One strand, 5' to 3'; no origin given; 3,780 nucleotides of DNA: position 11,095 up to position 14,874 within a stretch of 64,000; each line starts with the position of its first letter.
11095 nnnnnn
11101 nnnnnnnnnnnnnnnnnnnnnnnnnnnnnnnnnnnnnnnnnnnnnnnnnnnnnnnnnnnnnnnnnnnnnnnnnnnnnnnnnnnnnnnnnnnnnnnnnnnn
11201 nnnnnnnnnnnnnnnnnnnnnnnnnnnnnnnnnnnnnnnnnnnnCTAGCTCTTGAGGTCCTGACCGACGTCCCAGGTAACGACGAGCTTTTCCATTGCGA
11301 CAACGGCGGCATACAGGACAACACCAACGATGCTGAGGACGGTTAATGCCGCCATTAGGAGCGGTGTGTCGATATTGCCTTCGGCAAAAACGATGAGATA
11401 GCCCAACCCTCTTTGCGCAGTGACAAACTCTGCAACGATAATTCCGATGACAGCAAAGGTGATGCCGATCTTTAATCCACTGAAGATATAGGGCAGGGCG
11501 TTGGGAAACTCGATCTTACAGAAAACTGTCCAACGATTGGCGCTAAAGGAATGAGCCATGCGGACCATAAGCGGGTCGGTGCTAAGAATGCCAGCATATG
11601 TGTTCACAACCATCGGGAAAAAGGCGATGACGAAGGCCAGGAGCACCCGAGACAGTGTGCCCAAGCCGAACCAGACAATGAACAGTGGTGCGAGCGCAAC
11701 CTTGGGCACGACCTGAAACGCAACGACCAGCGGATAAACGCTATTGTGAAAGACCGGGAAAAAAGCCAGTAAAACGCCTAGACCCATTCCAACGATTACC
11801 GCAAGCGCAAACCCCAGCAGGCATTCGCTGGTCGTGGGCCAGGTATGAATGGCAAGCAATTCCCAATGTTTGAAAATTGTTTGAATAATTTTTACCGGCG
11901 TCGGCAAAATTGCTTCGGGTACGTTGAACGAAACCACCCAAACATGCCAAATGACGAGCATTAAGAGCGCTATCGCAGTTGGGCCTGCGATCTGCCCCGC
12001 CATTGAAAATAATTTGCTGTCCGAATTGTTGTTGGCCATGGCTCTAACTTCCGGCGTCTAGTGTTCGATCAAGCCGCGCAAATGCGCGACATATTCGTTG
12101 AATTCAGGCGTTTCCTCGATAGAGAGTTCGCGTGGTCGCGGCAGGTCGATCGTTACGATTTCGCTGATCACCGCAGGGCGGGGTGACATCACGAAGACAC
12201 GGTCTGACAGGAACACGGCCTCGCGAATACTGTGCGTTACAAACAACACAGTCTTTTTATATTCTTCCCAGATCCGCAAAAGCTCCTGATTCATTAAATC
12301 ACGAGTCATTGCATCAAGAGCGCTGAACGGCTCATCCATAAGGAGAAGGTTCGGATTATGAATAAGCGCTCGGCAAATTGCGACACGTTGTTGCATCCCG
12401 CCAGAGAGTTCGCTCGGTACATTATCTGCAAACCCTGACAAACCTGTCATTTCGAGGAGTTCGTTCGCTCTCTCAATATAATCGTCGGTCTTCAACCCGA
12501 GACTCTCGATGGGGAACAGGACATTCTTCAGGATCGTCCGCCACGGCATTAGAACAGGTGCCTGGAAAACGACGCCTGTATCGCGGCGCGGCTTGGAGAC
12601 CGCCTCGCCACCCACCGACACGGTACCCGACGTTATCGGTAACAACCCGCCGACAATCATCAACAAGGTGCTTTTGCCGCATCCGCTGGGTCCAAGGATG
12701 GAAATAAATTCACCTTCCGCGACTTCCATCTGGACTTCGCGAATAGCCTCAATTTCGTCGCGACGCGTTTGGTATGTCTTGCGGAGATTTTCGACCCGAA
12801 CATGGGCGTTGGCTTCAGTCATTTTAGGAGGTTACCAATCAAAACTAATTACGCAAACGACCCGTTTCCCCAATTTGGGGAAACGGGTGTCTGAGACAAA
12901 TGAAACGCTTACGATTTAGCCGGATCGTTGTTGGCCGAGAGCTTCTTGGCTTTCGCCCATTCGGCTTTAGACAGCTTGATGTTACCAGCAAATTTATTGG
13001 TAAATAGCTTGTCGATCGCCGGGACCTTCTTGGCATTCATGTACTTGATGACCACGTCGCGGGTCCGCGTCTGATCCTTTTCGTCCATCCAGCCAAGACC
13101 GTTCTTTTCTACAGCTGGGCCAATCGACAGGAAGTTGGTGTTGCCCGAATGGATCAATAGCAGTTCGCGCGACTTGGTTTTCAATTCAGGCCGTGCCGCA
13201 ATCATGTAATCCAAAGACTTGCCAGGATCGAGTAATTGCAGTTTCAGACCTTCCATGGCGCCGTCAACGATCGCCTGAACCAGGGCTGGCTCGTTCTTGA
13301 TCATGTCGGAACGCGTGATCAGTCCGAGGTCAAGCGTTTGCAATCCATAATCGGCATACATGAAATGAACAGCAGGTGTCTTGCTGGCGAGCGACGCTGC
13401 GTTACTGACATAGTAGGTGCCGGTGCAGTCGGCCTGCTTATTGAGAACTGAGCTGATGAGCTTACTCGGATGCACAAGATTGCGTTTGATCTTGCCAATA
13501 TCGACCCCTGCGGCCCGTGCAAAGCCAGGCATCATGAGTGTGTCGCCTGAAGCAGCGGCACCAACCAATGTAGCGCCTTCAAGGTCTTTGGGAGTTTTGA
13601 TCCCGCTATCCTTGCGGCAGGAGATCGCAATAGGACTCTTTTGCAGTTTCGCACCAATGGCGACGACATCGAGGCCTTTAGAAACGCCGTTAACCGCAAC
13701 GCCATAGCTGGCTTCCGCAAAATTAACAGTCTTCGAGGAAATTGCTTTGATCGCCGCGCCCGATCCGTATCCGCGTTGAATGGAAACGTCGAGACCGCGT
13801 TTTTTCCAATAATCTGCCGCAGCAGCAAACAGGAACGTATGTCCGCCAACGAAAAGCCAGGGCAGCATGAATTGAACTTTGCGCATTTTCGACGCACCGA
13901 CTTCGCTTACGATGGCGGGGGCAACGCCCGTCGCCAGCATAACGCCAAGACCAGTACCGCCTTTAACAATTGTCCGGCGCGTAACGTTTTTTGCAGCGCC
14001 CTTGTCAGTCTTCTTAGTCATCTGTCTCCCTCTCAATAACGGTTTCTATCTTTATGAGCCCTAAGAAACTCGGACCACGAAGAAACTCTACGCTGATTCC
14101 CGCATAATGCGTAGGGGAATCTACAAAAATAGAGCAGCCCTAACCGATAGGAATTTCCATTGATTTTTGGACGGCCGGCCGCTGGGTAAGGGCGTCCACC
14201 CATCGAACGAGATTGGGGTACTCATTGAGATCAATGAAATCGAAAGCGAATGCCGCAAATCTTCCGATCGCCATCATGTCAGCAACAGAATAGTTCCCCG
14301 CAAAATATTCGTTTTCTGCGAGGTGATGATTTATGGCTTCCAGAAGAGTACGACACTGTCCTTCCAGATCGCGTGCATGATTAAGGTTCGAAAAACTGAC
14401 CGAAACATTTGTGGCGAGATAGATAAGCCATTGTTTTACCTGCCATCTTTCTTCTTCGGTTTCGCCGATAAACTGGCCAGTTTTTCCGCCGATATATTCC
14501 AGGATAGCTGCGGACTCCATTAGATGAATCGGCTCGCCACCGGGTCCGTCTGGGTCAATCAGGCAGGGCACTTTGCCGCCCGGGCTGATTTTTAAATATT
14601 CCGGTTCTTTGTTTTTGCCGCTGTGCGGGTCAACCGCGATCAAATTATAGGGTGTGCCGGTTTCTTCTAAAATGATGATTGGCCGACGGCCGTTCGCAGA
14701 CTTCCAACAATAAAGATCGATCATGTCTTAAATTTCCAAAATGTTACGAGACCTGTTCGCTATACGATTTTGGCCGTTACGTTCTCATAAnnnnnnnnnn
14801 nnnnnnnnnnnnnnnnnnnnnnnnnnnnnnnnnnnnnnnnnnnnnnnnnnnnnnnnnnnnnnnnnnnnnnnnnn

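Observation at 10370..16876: LigI-like lactonase, ABC importer, GST, HpcH/HpaI aldolase and LigJ-like hydratase: a possible lower pathway for protocatechuate 4,5-cleavage or gallate with a non-orthologous aldolase.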

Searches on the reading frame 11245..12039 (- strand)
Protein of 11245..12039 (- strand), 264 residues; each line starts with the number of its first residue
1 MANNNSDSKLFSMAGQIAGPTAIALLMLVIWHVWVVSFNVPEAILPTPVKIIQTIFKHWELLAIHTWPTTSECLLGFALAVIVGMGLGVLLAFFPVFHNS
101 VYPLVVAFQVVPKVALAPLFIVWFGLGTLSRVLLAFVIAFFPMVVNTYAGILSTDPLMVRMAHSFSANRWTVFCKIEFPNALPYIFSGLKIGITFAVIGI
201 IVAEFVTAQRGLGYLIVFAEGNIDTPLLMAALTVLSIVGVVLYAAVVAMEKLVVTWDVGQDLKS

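Call 4: search_protein_families(library=pfam, proteins=[window:11245-12039:-])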
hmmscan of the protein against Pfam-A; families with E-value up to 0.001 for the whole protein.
window:11245-12039:- (264 aa): 1 family
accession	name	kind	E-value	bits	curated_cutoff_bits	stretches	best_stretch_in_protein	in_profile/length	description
PF00528.27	BPD_transp_1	-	2.9e-26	92.8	26.4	1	84-248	1-173/184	Binding-protein-dependent transport system inner membrane component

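Call 5: search_protein_families(library=ncbifam, proteins=[window:11245-12039:-])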
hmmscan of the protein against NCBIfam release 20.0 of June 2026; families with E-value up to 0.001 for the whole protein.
window:11245-12039:- (264 aa): 8 families
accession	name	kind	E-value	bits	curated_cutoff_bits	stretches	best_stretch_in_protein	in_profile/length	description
NF040733.1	ABC_perm_U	equivalog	2.5e-35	122.2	295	1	24-257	15-249/251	ABC transporter permease subunit SaoP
NF007545.0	PRK10160.1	equivalog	2.2e-28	99.5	342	1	23-257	31-271/275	taurine ABC transporter permease TauC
NF008470.0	PRK11365.1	equivalog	5.5e-24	85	347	1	25-262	19-258/263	aliphatic sulfonate ABC transporter permease SsuC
TIGR01183.1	ntrB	equivalog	1.7e-20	73.6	209.05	1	73-246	26-199/202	nitrate ABC transporter permease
TIGR03416.1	ABC_choXWV_perm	equivalog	9.4e-15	54.8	363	1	67-242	89-263/267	choline ABC transporter permease subunit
NF008196.0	PRK10952.1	equivalog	1.7e-12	46.8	439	1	17-247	105-321/356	glycine betaine/L-proline ABC transporter permease ProW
NF007047.0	PRK09500.1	equivalog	9.5e-06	25.4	326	1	95-209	94-209/257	spermidine/putrescine ABC transporter permease PotC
NF043074.1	MMSYN1_0196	equivalog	0.00034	20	350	1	125-208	134-218/277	spermidine/putrescine ABC transporter permease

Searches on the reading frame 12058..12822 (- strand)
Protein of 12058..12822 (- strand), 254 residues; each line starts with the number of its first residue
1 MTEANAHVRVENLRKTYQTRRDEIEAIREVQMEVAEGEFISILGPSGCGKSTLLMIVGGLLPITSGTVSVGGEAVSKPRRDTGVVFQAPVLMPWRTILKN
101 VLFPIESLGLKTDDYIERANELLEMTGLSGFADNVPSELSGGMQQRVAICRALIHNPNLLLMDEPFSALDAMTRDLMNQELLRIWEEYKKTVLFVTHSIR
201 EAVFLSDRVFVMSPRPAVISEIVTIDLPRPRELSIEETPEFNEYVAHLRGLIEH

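Call 4: search_protein_families(library=pfam, proteins=[window:12058-12822:-])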
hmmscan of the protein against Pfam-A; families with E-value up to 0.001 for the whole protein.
window:12058-12822:- (254 aa): 6 families
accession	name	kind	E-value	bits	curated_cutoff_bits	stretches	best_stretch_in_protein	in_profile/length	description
PF00005.33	ABC_tran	-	2.1e-32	113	25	1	28-166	2-136/137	ABC transporter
PF13304.12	AAA_21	-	4.2e-07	30.8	27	0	136-199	235-300/304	AAA domain, putative AbiEii toxin, Type IV TA system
PF09818.15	ABC_ATPase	-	4.3e-05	23.1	23.2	1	137-205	156-224/283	P-loop domain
PF13191.12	AAA_16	-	0.00025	22.1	32.6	1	20-182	5-156/167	AAA ATPase domain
PF20703.3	nSTAND1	-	0.00062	19.9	27.1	0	26-73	22-60/379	Novel STAND NTPase 1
PF13401.12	AAA_22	-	0.00085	20.1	27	0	38-164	6-92/130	AAA domain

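Call 5: search_protein_families(library=ncbifam, proteins=[window:12058-12822:-])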
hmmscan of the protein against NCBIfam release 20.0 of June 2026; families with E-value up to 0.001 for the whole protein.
window:12058-12822:- (254 aa): 187 families (the best 25 are shown)
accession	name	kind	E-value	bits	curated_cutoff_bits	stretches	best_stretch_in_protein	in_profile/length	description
NF040729.1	ABC_ATP_SaoA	equivalog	1.1e-71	241.2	360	1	8-251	2-242/248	ABC transporter ATP-binding protein SaoA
TIGR01184.1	ntrCD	subfamily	1.7e-62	211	291.8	1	28-243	2-221/230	nitrate ABC transporter ATP-binding protein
NF008421.0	PRK11248.1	equivalog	2.4e-60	204.1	357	1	10-228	4-218/255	taurine ABC transporter ATP-binding subunit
TIGR03265.1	PhnT2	equivalog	7.9e-60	202.9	457.7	1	6-213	3-209/353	putative 2-aminoethylphosphonate ABC transporter ATP-binding protein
NF008420.0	PRK11247.1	equivalog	1.7e-55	188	395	1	8-234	13-227/257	aliphatic sulfonates ABC transporter ATP-binding protein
TIGR01186.1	proV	subfamily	1.5e-54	185.5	326.6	1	25-214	7-205/363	betaine/proline/choline family ABC transporter ATP-binding protein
NF008653.0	PRK11650.1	subfamily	6.8e-52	176.7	432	1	6-213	2-209/357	sn-glycerol-3-phosphate ABC transporter ATP-binding protein UgpC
NF006987.0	PRK09452.1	equivalog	6.9e-52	176.4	482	1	5-214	15-223/378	spermidine/putrescine ABC transporter ATP-binding protein PotA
NF040933.2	ABC_arch_GlcV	equivalog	4.1e-51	173.9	450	1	7-213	2-216/357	glucose ABC transporter ATP-binding protein GlcV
TIGR01187.1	potA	subfamily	3.3e-50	171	355.6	1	42-214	1-176/325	polyamine ABC transporter ATP-binding protein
NF043075.1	MMSYN1_0197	equivalog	1.1e-48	166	550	1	9-213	4-207/341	spermidine/putrescine ABC transporter ATP-binding protein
TIGR03415.1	ABC_choXWV_ATP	equivalog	1.2e-48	166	483.75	1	14-213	27-239/382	choline ABC transporter ATP-binding protein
TIGR00968.1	3a0106s01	subfamily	2.5e-47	161.4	342.75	1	10-213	3-205/237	sulfate ABC transporter ATP-binding protein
NF040840.2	tungstate_WtpC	equivalog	2.8e-47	161.7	440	1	8-213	2-205/347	tungstate ABC transporter ATP-binding protein WtpC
NF008233.0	PRK11000.1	equivalog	1.3e-44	152.6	568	1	6-213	2-208/369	maltose/maltodextrin ABC transporter ATP-binding protein MalK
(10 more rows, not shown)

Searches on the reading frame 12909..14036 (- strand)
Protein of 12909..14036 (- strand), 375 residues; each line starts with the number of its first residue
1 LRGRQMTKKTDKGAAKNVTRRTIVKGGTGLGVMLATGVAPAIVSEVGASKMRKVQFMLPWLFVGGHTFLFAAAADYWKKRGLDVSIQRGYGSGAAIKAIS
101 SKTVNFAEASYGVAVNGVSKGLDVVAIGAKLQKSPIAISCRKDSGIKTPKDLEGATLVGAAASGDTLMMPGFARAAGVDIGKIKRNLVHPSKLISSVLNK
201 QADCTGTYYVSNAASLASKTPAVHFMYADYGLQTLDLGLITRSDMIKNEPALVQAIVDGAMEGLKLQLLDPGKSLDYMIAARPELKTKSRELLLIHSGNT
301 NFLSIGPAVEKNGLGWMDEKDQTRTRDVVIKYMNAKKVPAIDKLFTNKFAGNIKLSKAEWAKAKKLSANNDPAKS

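Call 4: search_protein_families(library=pfam, proteins=[window:12909-14036:-])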
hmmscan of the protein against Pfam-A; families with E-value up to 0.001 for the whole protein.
window:12909-14036:- (375 aa): 2 families
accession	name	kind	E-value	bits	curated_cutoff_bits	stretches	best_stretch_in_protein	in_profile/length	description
PF09084.16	NMT1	-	3.2e-29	102.8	20.5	1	68-271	7-213/216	NMT1/THI5 like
PF16868.10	NMT1_3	-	3.3e-05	24.1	27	1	75-208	24-167/289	NMT1-like family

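Call 5: search_protein_families(library=ncbifam, proteins=[window:12909-14036:-])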
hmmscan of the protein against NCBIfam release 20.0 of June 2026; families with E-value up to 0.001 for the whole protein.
window:12909-14036:- (375 aa): 2 families
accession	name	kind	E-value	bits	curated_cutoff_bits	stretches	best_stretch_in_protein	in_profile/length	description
TIGR01728.1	SsuA_fam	subfamily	6e-09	35.5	163.5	1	67-279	13-228/290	aliphatic sulfonate ABC transporter substrate-binding protein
TIGR02122.1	TRAP_TAXI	subfamily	4.8e-07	28.9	84.35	1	76-205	54-194/320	TAXI family TRAP transporter solute-binding subunit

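Call 58: search_solved_structures(query=window:12909-14036:-, max_evalue=0.01)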
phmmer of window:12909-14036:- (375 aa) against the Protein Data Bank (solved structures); distinct sequences matched with E-value up to 0.01: 3.
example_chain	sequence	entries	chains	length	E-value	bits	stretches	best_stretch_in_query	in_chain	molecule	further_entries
3ix1_A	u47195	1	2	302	4.7e-08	35.6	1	52-284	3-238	N-formyl-4-amino-5-aminomethyl-2-methylpyrimidine binding protein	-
4nmy_A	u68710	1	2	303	1.2e-07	34.3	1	51-288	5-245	ABC-type transport system, extracellular solute-binding protein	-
3qsl_A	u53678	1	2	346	0.0022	20.3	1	17-172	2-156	Putative exported protein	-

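Call 80: find_related_loci(query=window:12909-14036:-, collection=metagenome_contigs, flank=8000)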
Query window:12909-14036:- (375 aa) in metagenome_contigs; peptide patterns used: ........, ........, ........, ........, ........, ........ (x = any residue, [..] = any of these).
188 stretches matched a pattern; 13 encode a relative of the query (tblastn E <= 1e-3); 12 distinct loci.
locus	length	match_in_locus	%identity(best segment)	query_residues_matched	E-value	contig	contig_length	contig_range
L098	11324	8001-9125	89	1-375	0e+0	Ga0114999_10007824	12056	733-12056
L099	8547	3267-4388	87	2-375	0e+0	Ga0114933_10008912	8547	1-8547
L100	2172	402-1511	79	3-372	0e+0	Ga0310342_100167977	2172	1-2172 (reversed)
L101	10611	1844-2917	74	18-375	4e-174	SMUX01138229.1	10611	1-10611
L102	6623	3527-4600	74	18-375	3e-175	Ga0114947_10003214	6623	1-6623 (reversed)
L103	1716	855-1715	82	6-292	1e-174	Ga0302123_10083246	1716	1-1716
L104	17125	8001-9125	90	1-375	0e+0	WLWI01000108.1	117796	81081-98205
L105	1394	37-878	82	93-375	2e-146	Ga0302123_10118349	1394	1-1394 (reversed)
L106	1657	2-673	82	149-372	1e-131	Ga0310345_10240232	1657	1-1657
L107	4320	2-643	63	162-375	1e-88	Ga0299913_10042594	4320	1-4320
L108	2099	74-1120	33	18-365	5e-59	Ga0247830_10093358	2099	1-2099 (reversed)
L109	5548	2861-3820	33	51-365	5e-55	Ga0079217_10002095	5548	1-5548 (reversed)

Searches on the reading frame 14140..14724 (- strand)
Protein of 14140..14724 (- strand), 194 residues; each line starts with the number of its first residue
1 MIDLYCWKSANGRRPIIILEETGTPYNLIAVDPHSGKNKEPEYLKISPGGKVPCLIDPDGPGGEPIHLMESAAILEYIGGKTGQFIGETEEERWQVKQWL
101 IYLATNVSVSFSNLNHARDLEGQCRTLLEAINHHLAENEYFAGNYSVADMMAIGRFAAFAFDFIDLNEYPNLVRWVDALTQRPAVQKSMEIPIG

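Call 4: search_protein_families(library=pfam, proteins=[window:14140-14724:-])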
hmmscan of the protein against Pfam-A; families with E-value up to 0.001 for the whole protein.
window:14140-14724:- (194 aa): 5 families
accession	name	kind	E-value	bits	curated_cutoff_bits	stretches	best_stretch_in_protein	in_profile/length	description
PF13409.12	GST_N_2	-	1.6e-13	51.5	25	1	9-78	2-67/70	Glutathione S-transferase, N-terminal domain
PF02798.26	GST_N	-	3.5e-12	46.9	20.9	1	8-78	10-74/76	Glutathione S-transferase, N-terminal domain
PF13417.12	GST_N_3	-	1.8e-10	41.4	22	1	9-79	7-68/75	Glutathione S-transferase, N-terminal domain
PF00043.30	GST_C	-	9.2e-05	23.1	20.7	1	120-183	27-93/93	Glutathione S-transferase, C-terminal domain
PF13410.11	GST_C_2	-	0.0007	20.1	24.9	0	120-178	7-69/69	Glutathione S-transferase, C-terminal domain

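Call 5: search_protein_families(library=ncbifam, proteins=[window:14140-14724:-])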
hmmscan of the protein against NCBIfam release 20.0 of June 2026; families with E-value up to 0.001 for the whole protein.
window:14140-14724:- (194 aa): 6 families
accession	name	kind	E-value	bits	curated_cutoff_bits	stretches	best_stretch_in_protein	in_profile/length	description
NF010579.0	PRK13972.1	equivalog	2.2e-28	99.2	332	1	1-188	1-202/215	GSH-dependent disulfide bond oxidoreductase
NF008731.0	PRK11752.1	equivalog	2.1e-21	76.4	325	2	3-104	46-151/287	glutathione-dependent disulfide-bond oxidoreductase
NF007831.0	PRK10542.1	equivalog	2e-13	50.4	198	1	4-189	3-195/201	glutathione transferase GstA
TIGR01262.1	maiA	equivalog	1.1e-10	41.5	171.05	1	6-189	5-203/211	maleylacetoacetate isomerase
NF050814.1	FtsZBindFzlA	equivalog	4.6e-08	33.1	300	0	38-100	39-101/228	FtsZ-binding protein FzlA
NF011693.0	PRK15113.1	equivalog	6.9e-05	22.6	150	0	17-79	24-80/214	glutathione transferase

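Call 59: search_solved_structures(query=window:14140-14724:-, max_evalue=0.00001)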
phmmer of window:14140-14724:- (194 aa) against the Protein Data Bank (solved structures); distinct sequences matched with E-value up to 0.00001: 95 (the best 60 are shown).
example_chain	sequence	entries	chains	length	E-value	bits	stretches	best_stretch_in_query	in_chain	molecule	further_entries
4mf7_A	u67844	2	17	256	8.7e-31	110.7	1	2-192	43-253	glutathione S-transferase enzyme with thioredoxin-like domain | Putative glutathione S-transferase enzyme with thioredoxin-like domain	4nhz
4l8e_A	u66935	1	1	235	7e-29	104.5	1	1-188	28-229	Glutathione S-transferase enzyme with thioredoxin-like domain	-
6tah_DAA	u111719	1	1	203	7.5e-27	97.8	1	1-192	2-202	Glutathione S-transferase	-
6tah_CAA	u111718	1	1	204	7.7e-27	97.8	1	1-192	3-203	Glutathione S-transferase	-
6tah_B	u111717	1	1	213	8.3e-27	97.7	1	1-192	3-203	Glutathione S-transferase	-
6tah_AAA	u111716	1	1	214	8.4e-27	97.7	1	1-192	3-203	Glutathione S-transferase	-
4eci_A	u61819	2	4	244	8.8e-27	97.6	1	1-192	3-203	glutathione S-transferase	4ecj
6tum_A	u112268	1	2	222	9.8e-27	97.5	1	1-192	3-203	Glutathione S-transferase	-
5hfk_A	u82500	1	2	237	4e-26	95.4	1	1-188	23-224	Disulfide-bond oxidoreductase YfcG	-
3gx0_A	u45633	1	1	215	9.9e-26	94.2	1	1-188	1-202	GST-like protein yfcG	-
4ikh_A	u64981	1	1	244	2.9e-25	92.7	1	2-192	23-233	Glutathione S-transferase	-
4nax_A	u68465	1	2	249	3.1e-25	92.5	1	2-192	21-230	Glutathione S-transferase, N-terminal domain protein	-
4mf5_A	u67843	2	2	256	9.1e-25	91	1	2-192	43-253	Glutathione S-transferase domain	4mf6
4pua_A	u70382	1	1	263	4.2e-17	66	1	3-191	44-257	glutathione S-transferase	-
7pka_A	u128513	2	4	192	4.4e-16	62.7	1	18-189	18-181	Glutathione S-transferase | Glutathione S-transferase family protein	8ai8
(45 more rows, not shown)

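Call 84: find_encoding_contigs(protein=window:14140-14724:-, flank=4000, max_places=8)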
Protein window:14140-14724:- (194 aa): 23 contigs read that carry it; 2 places shown.
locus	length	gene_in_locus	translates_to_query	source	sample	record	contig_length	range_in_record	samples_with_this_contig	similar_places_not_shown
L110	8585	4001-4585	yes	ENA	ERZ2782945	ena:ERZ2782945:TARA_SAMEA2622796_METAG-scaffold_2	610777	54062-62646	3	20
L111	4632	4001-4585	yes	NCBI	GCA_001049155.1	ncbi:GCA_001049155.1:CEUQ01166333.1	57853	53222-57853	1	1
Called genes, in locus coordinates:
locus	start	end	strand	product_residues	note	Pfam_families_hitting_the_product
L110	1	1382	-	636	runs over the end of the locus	PF00317:Ribonuc_red_lgN, PF02867:Ribonuc_red_lgC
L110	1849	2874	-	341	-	PF04909:Amidohydro_2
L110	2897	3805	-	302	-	PF03328:HpcH_HpaI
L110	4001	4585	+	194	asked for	PF02798:GST_N, PF13417:GST_N_3, PF13409:GST_N_2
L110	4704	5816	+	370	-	PF09084:NMT1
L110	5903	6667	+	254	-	PF00005:ABC_tran, PF13304:AAA_21 (faint)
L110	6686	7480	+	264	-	PF00528:BPD_transp_1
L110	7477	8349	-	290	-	PF04909:Amidohydro_2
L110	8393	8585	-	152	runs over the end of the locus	PF01325:Fe_dep_repress, PF02742:Fe_dep_repr_C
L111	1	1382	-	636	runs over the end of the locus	PF00317:Ribonuc_red_lgN, PF02867:Ribonuc_red_lgC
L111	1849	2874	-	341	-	PF04909:Amidohydro_2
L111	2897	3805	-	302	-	PF03328:HpcH_HpaI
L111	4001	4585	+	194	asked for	PF02798:GST_N, PF13417:GST_N_3, PF13409:GST_N_2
